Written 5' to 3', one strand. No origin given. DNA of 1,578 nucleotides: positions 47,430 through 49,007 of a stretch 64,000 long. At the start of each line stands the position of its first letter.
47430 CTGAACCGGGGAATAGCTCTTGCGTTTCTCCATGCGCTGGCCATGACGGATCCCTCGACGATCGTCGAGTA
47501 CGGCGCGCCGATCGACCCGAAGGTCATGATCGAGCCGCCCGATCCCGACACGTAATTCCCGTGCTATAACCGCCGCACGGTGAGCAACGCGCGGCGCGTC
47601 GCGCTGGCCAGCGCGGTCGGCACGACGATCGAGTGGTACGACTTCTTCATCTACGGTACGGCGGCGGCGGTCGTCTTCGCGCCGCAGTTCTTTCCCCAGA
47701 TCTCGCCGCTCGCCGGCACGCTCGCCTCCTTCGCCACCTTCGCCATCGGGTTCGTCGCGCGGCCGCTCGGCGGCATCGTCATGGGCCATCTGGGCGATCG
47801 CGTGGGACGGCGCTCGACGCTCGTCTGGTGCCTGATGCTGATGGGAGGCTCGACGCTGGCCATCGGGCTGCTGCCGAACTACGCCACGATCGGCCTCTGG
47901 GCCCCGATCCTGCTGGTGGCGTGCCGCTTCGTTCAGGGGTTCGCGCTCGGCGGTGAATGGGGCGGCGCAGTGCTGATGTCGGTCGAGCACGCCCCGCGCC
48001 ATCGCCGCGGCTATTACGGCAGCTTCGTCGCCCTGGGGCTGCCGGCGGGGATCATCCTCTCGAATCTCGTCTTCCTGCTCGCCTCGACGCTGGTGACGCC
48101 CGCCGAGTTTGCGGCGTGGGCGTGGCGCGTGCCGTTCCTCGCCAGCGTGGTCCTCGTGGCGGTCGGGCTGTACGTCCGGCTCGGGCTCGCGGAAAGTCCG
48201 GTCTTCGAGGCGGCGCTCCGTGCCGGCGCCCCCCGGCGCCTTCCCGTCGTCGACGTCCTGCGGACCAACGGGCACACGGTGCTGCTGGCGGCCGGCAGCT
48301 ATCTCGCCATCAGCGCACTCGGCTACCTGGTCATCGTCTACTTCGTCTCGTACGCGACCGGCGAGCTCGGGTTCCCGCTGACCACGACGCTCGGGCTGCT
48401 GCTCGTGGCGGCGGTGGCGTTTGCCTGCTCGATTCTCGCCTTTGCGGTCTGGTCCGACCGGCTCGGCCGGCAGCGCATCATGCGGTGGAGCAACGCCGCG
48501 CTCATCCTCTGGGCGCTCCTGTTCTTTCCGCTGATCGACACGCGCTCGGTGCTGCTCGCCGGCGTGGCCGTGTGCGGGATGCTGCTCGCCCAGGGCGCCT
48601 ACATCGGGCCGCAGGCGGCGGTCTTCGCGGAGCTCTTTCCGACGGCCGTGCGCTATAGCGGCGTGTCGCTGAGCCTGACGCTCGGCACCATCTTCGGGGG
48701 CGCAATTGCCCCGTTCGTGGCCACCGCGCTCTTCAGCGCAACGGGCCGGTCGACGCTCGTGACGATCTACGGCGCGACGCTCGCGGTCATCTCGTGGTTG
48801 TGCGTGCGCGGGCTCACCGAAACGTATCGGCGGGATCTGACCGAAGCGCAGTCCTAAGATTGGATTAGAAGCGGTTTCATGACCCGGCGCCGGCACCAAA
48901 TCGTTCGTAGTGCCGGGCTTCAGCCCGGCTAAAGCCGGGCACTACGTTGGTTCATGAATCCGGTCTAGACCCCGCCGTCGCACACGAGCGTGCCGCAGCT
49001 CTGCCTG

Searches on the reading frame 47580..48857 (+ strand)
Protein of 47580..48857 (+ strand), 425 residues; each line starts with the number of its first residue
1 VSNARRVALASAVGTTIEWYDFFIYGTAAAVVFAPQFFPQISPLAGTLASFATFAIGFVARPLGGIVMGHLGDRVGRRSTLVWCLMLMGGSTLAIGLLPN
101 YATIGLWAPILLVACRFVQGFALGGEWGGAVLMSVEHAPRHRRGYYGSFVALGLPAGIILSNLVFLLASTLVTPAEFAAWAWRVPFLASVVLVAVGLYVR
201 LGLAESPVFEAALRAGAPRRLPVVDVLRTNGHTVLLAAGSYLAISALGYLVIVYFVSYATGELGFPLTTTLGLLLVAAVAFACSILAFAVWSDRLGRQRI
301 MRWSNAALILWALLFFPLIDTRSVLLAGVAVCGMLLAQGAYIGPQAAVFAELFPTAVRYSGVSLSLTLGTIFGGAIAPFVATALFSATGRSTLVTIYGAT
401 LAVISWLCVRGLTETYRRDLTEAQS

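Call 5: search_protein_families(library=pfam, proteins=[window:47580-48857:+], max_evalue=0.01)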
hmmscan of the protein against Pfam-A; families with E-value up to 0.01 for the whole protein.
window:47580-48857:+ (425 aa): 2 families
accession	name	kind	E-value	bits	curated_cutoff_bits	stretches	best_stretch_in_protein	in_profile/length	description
PF00083.30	Sugar_tr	-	4.2e-28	98.8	22.3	2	8-209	2-197/452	Sugar (and other) transporter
PF07690.21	MFS_1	-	4.2e-24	85.5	33.4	1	29-378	14-347/347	Major Facilitator Superfamily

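Call 77: search_protein_families(library=ncbifam, proteins=[window:47580-48857:+], max_evalue=0.001)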
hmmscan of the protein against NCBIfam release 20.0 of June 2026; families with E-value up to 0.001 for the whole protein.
window:47580-48857:+ (425 aa): 14 families
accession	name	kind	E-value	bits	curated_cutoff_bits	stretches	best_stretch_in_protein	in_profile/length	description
TIGR00883.1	2A0106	subfamily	2.7e-124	415.3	443.45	1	14-405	1-399/400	metabolite/H+ symporter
NF007414.0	PRK09952.1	equivalog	3.9e-101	338.9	538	1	2-408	18-428/438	shikimate transporter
NF007927.0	PRK10642.1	equivalog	1.4e-68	231.9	544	1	5-422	24-448/500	glycine betaine/L-proline transporter ProP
NF011656.1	PRK15075.1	subfamily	3.4e-57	194.2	445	1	7-408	8-407/419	tricarballylate/proton symporter TcuC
NF007710.0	PRK10406.1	subfamily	7.2e-47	160.4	550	1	10-409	26-420/432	MFS family transporter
TIGR00891.1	2A0112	subfamily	5.4e-24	85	552.9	1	54-388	53-391/405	sialate:H+ symport family MFS transporter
NF003024.0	PRK03893.1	subfamily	1.3e-21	77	604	1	7-255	22-243/497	sialate:H+ symport family MFS transporter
TIGR00895.1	2A0115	subfamily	1.6e-16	60.2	418.55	2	6-210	17-199/398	aromatic acid/H+ symport family MFS transporter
TIGR00898.1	2A0119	subfamily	1.8e-16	60.1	550.75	2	245-422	335-505/506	cation transport protein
NF008963.0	PRK12307.1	equivalog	5.5e-12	45.6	637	1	55-404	60-400/426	MFS transporter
NF008586.0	PRK11551.1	equivalog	1.8e-11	43.7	410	1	53-405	55-388/406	3-(3-hydroxy-phenyl)propionate transporter MhpT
TIGR00893.1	2A0114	subfamily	7.3e-09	35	395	1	51-408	35-394/399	D-galactonate transporter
TIGR00879.1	SP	subfamily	1.2e-07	30.7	237.8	1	9-209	61-250/510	sugar porter family MFS transporter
TIGR00887.1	2A0109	equivalog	0.00021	20.3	610.3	1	12-167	22-173/502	phosphate:H+ symporter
